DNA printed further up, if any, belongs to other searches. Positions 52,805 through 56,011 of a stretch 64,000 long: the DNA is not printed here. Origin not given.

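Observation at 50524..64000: Six-gene coupled operon built around a tandem PgsC/CapC-like membrane protein: possible novel envelope-polymer system lacking a PgsB ligase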

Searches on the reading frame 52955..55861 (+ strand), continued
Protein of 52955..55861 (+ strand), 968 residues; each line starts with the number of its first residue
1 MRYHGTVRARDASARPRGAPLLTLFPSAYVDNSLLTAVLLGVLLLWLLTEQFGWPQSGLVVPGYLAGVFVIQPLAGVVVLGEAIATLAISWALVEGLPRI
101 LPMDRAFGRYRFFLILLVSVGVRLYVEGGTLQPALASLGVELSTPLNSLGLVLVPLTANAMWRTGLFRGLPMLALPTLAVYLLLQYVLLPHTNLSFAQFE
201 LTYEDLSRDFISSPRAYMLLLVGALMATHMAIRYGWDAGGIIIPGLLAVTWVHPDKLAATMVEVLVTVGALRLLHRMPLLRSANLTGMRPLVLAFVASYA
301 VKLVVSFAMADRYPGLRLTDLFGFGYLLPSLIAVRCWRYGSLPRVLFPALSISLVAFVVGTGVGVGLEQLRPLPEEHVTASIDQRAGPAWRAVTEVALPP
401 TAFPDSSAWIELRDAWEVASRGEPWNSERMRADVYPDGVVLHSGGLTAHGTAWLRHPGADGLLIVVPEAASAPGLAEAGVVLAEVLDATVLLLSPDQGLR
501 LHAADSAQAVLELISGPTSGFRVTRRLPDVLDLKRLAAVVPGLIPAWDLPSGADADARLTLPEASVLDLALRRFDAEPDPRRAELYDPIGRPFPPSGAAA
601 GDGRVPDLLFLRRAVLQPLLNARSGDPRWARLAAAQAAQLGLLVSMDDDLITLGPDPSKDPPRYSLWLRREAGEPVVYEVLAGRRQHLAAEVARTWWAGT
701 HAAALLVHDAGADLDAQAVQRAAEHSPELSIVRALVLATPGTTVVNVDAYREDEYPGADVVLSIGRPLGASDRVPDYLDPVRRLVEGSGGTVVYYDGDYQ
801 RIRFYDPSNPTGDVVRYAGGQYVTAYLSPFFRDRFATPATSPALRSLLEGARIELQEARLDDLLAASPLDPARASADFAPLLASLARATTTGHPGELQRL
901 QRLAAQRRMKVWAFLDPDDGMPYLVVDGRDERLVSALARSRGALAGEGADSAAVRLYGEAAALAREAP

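Call 20: find_homologous_proteins(query=L002:20200-22791:+)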
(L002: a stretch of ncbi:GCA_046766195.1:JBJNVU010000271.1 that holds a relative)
Query L002:20200-22791:+ (864 aa): 38 proteins with E <= 0.001 among 8000 candidates.
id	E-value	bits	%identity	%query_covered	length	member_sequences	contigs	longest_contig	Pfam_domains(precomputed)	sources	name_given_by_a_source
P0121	0.0e+0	1940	100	100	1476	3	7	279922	-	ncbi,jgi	jgi:poly-gamma-glutamate synthase PgsB/CapB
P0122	0.0e+0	1604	82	100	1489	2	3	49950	-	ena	-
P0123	0.0e+0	1603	83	100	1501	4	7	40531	-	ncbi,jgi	jgi:poly-gamma-glutamate synthase PgsB/CapB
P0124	0.0e+0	1597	82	96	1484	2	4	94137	-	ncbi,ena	-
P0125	0.0e+0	1584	81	100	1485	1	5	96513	-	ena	-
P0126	0.0e+0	1579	81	100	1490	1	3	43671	-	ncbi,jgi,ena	-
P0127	0.0e+0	1576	80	100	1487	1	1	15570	-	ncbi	-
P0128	0.0e+0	1565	80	100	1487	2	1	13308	-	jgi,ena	-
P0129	0.0e+0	1537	80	100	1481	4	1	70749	-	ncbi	-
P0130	0.0e+0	1526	79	100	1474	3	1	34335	-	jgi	jgi:poly-gamma-glutamate synthase PgsB/CapB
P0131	0.0e+0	1526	79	100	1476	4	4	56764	-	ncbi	-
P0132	0.0e+0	1452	74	99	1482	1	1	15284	-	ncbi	-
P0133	0.0e+0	1302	70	100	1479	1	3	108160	-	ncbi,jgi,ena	-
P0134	0.0e+0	1194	67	98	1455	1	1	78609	-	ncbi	ncbi:MAG: hypothetical protein ABIO70_19670 [Pseudomonadota bacterium]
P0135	0.0e+0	1168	64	98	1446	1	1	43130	-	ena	-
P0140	4.0e-161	556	40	100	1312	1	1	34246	PF13646.13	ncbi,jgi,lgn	ncbi:MAG: poly-gamma-glutamate synthase PgsB/CapB [Cognaticolwellia sp.]|jgi:poly-gamma-glutamate sy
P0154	7.1e-85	304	40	54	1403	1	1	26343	PF02985.29,PF13646.13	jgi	jgi:poly-gamma-glutamate synthase PgsB/CapB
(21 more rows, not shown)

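Call 21: search_protein_families(library=ncbifam, proteins=[P0134, P0121, P0140, P0154], max_evalue=0.01)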
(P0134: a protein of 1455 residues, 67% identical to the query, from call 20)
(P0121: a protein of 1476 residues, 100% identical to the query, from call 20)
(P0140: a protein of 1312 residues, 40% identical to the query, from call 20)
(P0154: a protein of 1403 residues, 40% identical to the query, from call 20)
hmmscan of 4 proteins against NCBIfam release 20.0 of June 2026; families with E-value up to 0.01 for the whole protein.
P0134 (1455 aa): 1 family
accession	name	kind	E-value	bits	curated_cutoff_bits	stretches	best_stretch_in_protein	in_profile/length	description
TIGR04012.1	poly_gGlu_PgsB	equivalog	8.7e-60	202.4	222.7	1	657-999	6-333/380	poly-gamma-glutamate synthase PgsB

P0121 (1476 aa): 1 family
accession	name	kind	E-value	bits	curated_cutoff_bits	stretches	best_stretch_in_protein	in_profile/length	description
TIGR04012.1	poly_gGlu_PgsB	equivalog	4.6e-55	186.9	222.7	1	667-1008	4-330/380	poly-gamma-glutamate synthase PgsB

P0140 (1312 aa): 1 family
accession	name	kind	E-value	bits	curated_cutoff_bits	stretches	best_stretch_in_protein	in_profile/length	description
TIGR04012.1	poly_gGlu_PgsB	equivalog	5.6e-60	203.1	222.7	1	614-947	12-330/380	poly-gamma-glutamate synthase PgsB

P0154 (1403 aa): 1 family
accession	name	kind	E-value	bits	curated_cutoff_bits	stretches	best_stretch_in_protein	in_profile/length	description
TIGR04012.1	poly_gGlu_PgsB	equivalog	2.2e-56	191.3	222.7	1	708-1042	4-323/380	poly-gamma-glutamate synthase PgsB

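Call 22: search_protein_families(library=pfam, proteins=[P0134, P0121, P0140, P0154], max_evalue=0.01)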
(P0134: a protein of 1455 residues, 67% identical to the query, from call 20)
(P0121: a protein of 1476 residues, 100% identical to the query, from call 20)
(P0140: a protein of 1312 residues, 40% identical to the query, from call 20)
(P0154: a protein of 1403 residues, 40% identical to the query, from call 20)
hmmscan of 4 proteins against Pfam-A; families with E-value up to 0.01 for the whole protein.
P0134 (1455 aa): 0 families

P0121 (1476 aa): 1 family
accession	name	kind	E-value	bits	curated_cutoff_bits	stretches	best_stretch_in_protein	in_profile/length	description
PF13646.12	HEAT_2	-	0.0022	18.7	27.7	1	307-368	8-65/88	HEAT repeats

P0140 (1312 aa): 1 family
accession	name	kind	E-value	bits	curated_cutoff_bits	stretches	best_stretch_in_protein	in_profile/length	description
PF13646.12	HEAT_2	-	1.5e-07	32.1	27.7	1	262-335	15-88/88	HEAT repeats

P0154 (1403 aa): 2 families
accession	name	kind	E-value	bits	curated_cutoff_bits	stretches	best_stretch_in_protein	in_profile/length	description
PF13646.12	HEAT_2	-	2.1e-10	41.2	27.7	2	287-376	2-84/88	HEAT repeats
PF02985.28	HEAT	-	1.1e-07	31.9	23.5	0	321-346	5-29/31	HEAT repeat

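Call 25: find_encoding_contigs(protein=P0121, flank=10000, max_places=2)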
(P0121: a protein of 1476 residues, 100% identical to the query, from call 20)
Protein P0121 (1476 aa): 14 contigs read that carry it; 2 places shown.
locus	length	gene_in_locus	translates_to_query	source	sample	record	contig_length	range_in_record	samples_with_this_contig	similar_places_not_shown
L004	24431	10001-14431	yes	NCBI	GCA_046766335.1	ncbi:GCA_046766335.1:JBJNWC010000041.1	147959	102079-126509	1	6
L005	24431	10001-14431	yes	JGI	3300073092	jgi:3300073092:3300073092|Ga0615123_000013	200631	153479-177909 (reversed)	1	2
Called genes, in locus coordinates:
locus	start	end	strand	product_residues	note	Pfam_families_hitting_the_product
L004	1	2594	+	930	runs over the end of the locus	PF14102:Caps_synth_CapC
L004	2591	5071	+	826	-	-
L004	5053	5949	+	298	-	-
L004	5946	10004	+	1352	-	-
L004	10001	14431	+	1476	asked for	-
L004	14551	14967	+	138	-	PF00072:Response_reg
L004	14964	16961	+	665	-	PF13620:CarboxypepD_reg, PF09587:PGA_cap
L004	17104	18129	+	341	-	PF00154:RecA_N, PF06745:ATPase (weak), PF08423:Rad51, PF21096:RecA_C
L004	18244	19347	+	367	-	PF00437:T2SSE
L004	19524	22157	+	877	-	PF01411:tRNA-synt_2c, PF07973:tRNA_SAD, PF02272:DHHA1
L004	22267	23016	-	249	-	PF13432:TPR_16 (faint), PF13512:TPR_18, PF13525:YfiO, PF07719:TPR_2 (faint), PF13174:TPR_6 (faint), PF14559:TPR_19 (weak)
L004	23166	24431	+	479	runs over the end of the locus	PF00089:Trypsin, PF13365:Trypsin_2, PF13180:PDZ_2, PF00595:PDZ (faint), PF13180:PDZ_2, PF17820:PDZ_6 (weak)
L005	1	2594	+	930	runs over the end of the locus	PF14102:Caps_synth_CapC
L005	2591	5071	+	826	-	-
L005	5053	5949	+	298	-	-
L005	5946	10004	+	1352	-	-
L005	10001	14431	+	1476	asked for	-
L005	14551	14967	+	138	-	PF00072:Response_reg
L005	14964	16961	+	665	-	PF13620:CarboxypepD_reg, PF09587:PGA_cap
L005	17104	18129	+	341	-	PF00154:RecA_N, PF06745:ATPase (weak), PF08423:Rad51, PF21096:RecA_C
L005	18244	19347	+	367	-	PF00437:T2SSE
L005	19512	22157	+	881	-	PF01411:tRNA-synt_2c, PF07973:tRNA_SAD, PF02272:DHHA1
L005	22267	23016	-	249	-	PF13432:TPR_16 (faint), PF13512:TPR_18, PF13525:YfiO, PF07719:TPR_2 (faint), PF13174:TPR_6 (faint), PF14559:TPR_19 (weak)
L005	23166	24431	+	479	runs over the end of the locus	PF00089:Trypsin, PF13365:Trypsin_2, PF13180:PDZ_2, PF00595:PDZ (faint), PF13180:PDZ_2, PF17820:PDZ_6 (weak)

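Call 26: find_encoding_contigs(protein=P0134, flank=10000, max_places=2)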
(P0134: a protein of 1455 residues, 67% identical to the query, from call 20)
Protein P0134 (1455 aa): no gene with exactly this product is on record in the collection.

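Call 31: find_related_loci(query=A2, collection=genome_contigs, flank=10000)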
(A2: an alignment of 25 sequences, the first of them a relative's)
Query A2 (1455 aa) in genome_contigs; peptide patterns used: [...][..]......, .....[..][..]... (x = any residue, [..] = any of these).
599 stretches matched a pattern (row limit reached: there are more); 578 encode a relative of the query (tblastn E <= 1e-3); the best 80 are kept; 80 distinct loci.
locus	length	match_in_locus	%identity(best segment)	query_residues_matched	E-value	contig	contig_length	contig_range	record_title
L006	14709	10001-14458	62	1-1454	0e+0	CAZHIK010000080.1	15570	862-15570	MAG TPA_asm: uncultured Enterobacterales bacterium isolate SRP167671_co1_110 genome assembly, contig: NODE_4431_length_1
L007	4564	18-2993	64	482-1455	0e+0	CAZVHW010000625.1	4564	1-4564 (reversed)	MAG TPA_asm: uncultured Enterobacterales bacterium isolate SRP308112_co1_406 genome assembly, contig: NODE_39141_length_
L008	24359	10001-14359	62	32-1455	0e+0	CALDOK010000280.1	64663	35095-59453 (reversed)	MAG TPA_asm: uncultured proteobacterium isolate ERR2206791_bin.36_CONCOCT_v1.1_MAG genome assembly, contig: ERZ890953.50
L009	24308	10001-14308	48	8-1455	0e+0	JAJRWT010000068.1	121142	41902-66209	MAG: Myxococcota bacterium isolate Dive96_bin2.54 k141_2782909, whole genome shotgun sequence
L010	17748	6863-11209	58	1-1454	0e+0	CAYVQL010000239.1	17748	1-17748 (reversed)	MAG TPA_asm: uncultured Enterobacterales bacterium isolate SRP077602_co7_23 genome assembly, contig: NODE_15633_length_1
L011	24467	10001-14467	62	1-1454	0e+0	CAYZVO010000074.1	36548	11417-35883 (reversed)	MAG TPA_asm: uncultured Enterobacterales bacterium isolate binchicken_co141_545 genome assembly, contig: NODE_5084_lengt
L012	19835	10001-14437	61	1-1455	0e+0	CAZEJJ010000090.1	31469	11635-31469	MAG TPA_asm: uncultured Enterobacterales bacterium isolate binchicken_co141_421 genome assembly, contig: NODE_6352_lengt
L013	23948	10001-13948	45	1-1445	0e+0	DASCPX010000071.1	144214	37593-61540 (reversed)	MAG TPA_asm: Myxococcota bacterium isolate Fu_MAG_56 c_000000589811, whole genome shotgun sequence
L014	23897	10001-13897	45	2-1451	0e+0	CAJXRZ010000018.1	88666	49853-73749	MAG TPA_asm: uncultured proteobacterium isolate SRR3933377_bin.20_MetaBAT_v2.12.1_MAG genome assembly, contig: NODE_57_l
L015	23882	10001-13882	45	4-1445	0e+0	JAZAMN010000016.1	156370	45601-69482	MAG: Myxococcota bacterium isolate XB_MAG94 DB_MAG94_0016, whole genome shotgun sequence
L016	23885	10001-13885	43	1-1445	0e+0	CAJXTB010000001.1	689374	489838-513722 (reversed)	MAG TPA_asm: uncultured proteobacterium isolate SRR3933387_bin.3_MetaBAT_v2.12.1_MAG genome assembly, contig: NODE_1_len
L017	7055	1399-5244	37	5-1445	0e+0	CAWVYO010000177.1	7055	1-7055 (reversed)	MAG TPA_asm: uncultured bacterium isolate ERR3589587_metabat2_25 genome assembly, contig: ERZ7462733.9471, whole genome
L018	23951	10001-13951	47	1-1445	0e+0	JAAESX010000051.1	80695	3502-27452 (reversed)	MAG: Proteobacteria bacterium isolate Ust_23 UstG_CONTIG505802, whole genome shotgun sequence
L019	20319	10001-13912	45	2-1455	0e+0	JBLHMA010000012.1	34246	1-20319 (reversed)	MAG: Cognaticolwellia sp. isolate 3300054697_62 Ga0535669_0000788, whole genome shotgun sequence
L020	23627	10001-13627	39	127-1444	1e-166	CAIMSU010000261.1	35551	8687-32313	MAG: uncultured proteobacterium isolate Umea1p3_bin-980 genome assembly, contig: bin-980:261/375, whole genome shotgun s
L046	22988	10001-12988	42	367-1452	4e-143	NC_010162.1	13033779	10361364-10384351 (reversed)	Sorangium cellulosum So ce56, complete sequence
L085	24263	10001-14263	41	19-1444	4e-134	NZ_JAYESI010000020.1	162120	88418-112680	Corallococcus sp. RDP092CA NODE_20_length_162120_cov_13.762305, whole genome shotgun sequence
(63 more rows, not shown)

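Call 32: predict_structure(alignment_id=A1)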
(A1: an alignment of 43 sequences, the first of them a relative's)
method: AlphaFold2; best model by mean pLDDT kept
length: 968 residues; sequences in the alignment: 43
mean_pLDDT: 84.5   pTM: 0.65
mean pLDDT of the five models: 84.5, 83.5, 82.4, 82.3, 82.1
residues with pLDDT >= 90: 500; 70-90: 328; 50-70: 86; < 50: 54
segments of 3 or more residues with pLDDT < 50: 1-18, 28-30, 200-202, 204-208, 373-382, 596-602, 714-721
pLDDT, mean of each block of 10 residues (from residue 1): 31 40 56 80 93 87 91 86 93 86 73 91 81 73 59 89 89 94 91 69 46 76 88 71 86 87 93 91 88 91 82 66 77 91 91 93 83 45 73 90 75 90 86 92 80 82 94 96 95 93 89 95 90 91 88 86 97 96 76 51 73 96 95 95 93 84 86 93 85 95 91 49 69 95 94 90 92 93 93 93 81 92 95 91 89 92 90 92 93 90 95 94 94 93 83 92 82
secondary structure, 60 per line:
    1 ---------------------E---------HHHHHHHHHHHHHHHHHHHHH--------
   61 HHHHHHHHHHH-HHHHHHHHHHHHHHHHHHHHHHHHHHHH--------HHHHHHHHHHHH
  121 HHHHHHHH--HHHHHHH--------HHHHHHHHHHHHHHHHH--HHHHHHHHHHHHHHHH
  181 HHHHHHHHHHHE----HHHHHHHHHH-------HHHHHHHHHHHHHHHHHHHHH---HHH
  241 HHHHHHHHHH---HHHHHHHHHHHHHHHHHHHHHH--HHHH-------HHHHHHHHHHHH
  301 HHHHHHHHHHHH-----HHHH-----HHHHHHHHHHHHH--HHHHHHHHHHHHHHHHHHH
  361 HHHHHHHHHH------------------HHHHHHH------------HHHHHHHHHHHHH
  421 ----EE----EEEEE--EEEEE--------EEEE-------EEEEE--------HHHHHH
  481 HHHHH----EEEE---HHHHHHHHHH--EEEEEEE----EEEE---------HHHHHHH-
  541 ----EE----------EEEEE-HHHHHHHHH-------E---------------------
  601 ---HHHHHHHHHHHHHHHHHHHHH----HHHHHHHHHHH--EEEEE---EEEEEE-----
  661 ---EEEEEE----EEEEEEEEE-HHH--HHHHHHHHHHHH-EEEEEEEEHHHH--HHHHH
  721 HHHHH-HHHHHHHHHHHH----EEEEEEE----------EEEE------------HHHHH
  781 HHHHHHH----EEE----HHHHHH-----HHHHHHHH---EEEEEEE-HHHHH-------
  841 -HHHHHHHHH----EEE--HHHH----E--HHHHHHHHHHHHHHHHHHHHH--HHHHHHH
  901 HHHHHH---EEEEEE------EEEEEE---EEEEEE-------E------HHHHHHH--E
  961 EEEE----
elements in order (helices of 4 or more, strands of 3 or more residues): H32-52 H61-71 H73-100 H109-128 H131-137 H146-162 H165-191 H197-206 H214-234 H238-250 H254-275 H278-281 H289-312 H318-321 H327-339 H342-370 H389-395 H408-420 E431-435 E438-442 E451-454 E462-466 H475-485 E490-493 H497-506 E509-515 E520-523 H533-539 E557-561 H563-571 H604-624 H629-639 E642-646 E650-655 E664-669 E674-682 H689-700 E702-709 H710-713 H716-725 H727-738 E743-749 E760-763 H776-787 E792-794 H799-804 H810-817 E821-827 H829-833 H842-850 E855-857 H860-863 H871-891 H894-906 E910-915 E922-927 E931-936 H951-957 E960-964

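Call 35: find_encoding_contigs(protein=P0135, flank=10000, max_places=2)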
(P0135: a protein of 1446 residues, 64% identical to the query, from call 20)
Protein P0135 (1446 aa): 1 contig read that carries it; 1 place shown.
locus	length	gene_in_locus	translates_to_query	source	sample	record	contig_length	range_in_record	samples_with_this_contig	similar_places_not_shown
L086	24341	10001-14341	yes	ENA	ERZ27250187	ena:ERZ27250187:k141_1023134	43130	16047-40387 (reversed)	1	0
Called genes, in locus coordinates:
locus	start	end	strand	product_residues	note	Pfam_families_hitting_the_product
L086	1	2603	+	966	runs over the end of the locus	PF14102:Caps_synth_CapC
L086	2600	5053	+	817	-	-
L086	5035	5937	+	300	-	-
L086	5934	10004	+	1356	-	-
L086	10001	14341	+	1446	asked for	-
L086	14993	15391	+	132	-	PF00072:Response_reg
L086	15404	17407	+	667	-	PF13620:CarboxypepD_reg, PF09587:PGA_cap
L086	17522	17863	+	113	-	-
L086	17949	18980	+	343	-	PF00154:RecA_N, PF06745:ATPase (weak), PF08423:Rad51, PF27531:MT3502_N (weak), PF21096:RecA_C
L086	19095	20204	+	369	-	PF00437:T2SSE, PF25199:nSTAND_NTPase5 (faint), PF13191:AAA_16 (weak), PF13401:AAA_22 (faint)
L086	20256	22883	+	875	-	PF01411:tRNA-synt_2c, PF07973:tRNA_SAD, PF02272:DHHA1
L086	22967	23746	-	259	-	PF12895:ANAPC3 (faint), PF13512:TPR_18, PF13525:YfiO, PF07719:TPR_2 (faint), PF13174:TPR_6 (faint), PF14559:TPR_19 (faint), PF13432:TPR_16 (weak)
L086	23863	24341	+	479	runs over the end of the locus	PF00089:Trypsin, PF13365:Trypsin_2, PF13180:PDZ_2, PF14685:PDZ_Tricorn (faint), PF00595:PDZ (weak), PF13180:PDZ_2, PF17820:PDZ_6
